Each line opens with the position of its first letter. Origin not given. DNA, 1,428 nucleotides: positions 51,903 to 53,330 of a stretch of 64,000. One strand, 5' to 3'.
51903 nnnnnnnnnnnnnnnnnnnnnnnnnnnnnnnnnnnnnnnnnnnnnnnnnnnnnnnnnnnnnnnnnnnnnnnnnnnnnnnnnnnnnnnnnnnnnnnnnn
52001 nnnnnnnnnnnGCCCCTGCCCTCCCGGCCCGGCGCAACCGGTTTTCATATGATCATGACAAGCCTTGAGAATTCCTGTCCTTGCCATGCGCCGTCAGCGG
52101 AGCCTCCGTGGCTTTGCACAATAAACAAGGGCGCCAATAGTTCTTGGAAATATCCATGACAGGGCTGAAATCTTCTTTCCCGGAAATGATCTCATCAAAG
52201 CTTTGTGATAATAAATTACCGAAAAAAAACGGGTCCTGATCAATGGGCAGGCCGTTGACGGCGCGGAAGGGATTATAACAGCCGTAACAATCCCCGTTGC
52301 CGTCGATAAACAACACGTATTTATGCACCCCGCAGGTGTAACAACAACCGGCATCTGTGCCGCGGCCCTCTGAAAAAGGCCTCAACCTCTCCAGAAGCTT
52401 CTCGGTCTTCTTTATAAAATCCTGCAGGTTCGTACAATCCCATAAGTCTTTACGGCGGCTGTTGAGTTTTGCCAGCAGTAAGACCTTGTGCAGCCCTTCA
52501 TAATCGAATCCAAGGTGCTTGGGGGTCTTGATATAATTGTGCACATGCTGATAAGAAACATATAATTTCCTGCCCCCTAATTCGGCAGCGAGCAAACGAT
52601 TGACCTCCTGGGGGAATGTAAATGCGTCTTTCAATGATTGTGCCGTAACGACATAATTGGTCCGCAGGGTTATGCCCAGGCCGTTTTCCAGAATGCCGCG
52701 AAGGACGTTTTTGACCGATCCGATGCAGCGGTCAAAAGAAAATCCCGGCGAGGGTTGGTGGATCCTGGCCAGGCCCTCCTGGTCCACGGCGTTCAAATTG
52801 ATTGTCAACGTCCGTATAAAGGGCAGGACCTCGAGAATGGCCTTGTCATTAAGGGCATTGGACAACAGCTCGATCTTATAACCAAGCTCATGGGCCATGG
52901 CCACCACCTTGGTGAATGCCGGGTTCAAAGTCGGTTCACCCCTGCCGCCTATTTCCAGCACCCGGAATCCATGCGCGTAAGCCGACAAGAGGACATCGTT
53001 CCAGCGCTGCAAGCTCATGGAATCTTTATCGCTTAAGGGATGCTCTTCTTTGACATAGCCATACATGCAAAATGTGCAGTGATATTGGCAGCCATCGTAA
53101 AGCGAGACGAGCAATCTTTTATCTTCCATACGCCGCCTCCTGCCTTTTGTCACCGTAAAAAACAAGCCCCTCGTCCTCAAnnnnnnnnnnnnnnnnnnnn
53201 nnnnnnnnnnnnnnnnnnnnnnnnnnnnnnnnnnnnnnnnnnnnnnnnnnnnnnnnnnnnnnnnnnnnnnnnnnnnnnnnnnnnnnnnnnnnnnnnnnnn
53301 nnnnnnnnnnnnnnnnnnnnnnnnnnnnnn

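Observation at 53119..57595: Two class-B-like (B12-domain) radical SAM enzymes flanking a PanE-like reductase and followed by a DUF3419/BtaA-like SAM enzyme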

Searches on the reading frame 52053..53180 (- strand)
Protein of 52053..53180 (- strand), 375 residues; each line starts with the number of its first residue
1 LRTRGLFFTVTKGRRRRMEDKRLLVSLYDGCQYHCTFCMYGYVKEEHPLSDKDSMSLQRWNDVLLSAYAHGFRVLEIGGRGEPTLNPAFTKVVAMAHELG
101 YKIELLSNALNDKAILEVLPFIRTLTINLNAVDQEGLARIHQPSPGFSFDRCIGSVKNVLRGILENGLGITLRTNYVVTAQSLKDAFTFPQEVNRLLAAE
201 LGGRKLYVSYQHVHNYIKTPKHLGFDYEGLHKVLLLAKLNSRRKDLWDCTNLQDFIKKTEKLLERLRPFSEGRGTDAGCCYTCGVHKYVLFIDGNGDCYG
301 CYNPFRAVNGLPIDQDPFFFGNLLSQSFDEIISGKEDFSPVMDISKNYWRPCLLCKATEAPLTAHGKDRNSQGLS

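Call 4: search_protein_families(library=pfam, proteins=[window:52053-53180:-], max_evalue=0.01)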
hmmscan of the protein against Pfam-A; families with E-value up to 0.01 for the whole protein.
window:52053-53180:- (375 aa): 2 families
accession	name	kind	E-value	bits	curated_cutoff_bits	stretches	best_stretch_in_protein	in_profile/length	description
PF04055.27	Radical_SAM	-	1.1e-10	42.4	29.5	1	26-155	2-132/166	Radical SAM superfamily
PF13186.11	SPASM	-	5e-05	24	21.5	1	283-355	1-66/67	Iron-sulfur cluster-binding domain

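Call 5: search_protein_families(library=ncbifam, proteins=[window:52053-53180:-], max_evalue=0.01)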
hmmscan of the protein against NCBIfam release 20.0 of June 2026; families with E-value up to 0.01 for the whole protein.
window:52053-53180:- (375 aa): 16 families
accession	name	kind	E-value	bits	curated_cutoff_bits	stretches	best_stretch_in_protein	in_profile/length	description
TIGR04317.1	W_rSAM_matur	equivalog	2.9e-11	43.1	380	1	21-110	4-89/349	tungsten cofactor oxidoreductase radical SAM maturase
NF038283.1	viperin_w_prok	equivalog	4.2e-10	39.2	180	1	28-187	9-171/281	viperin family antiviral radical SAM protein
TIGR02666.1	moaA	equivalog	5.5e-08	32.1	284.05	1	22-143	11-136/336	GTP 3',8-cyclase MoaA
TIGR02495.1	NrdG2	equivalog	3e-05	23.4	131.15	1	28-119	23-109/193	anaerobic ribonucleoside-triphosphate reductase activating protein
TIGR02668.1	moaA_archaeal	equivalog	3.3e-05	23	325.25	1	22-156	11-140/303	GTP 3',8-cyclase MoaA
TIGR04321.1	spiroSPASM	subfamily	9.2e-05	21.3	250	1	25-99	235-308/510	spiro-SPASM protein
TIGR04403.1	rSAM_skfB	equivalog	0.00041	19.2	300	1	26-113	109-190/402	sporulation killing factor system radical SAM maturase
NF045646.2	rSAM_Se_TrsS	equivalog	0.00046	18.8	490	1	24-104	89-165/441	radical SAM (seleno)protein TrsS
TIGR04038.1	tatD_link_rSAM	subfamily_domain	0.00055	19.8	129.7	1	22-158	9-152/192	TatD family nuclease-associated radical SAM protein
NF038332.1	rSAM_rare_HxsC4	exception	0.0016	17.6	500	1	16-183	9-171/335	radical SAM protein HxsC4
TIGR03972.1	rSAM_TYW1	equivalog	0.0016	17.6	317.95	1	79-157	126-204/297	4-demethylwyosine synthase TYW1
TIGR02109.1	PQQ_syn_pqqE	equivalog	0.0016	17.5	381.35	1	23-110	9-91/358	pyrroloquinoline quinone biosynthesis protein PqqE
NF001199.0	PRK00164.2-1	equivalog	0.002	17.4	231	1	22-110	13-97/308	GTP 3',8-cyclase MoaA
NF047865.1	rSAM_PapB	equivalog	0.0038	16.5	340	0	253-302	221-266/330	PapB family radical SAM/SPASM ranthipeptide maturase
TIGR04466.1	rSAM_BlsE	equivalog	0.004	16.7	400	1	20-121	2-96/327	cytosylglucuronate decarboxylase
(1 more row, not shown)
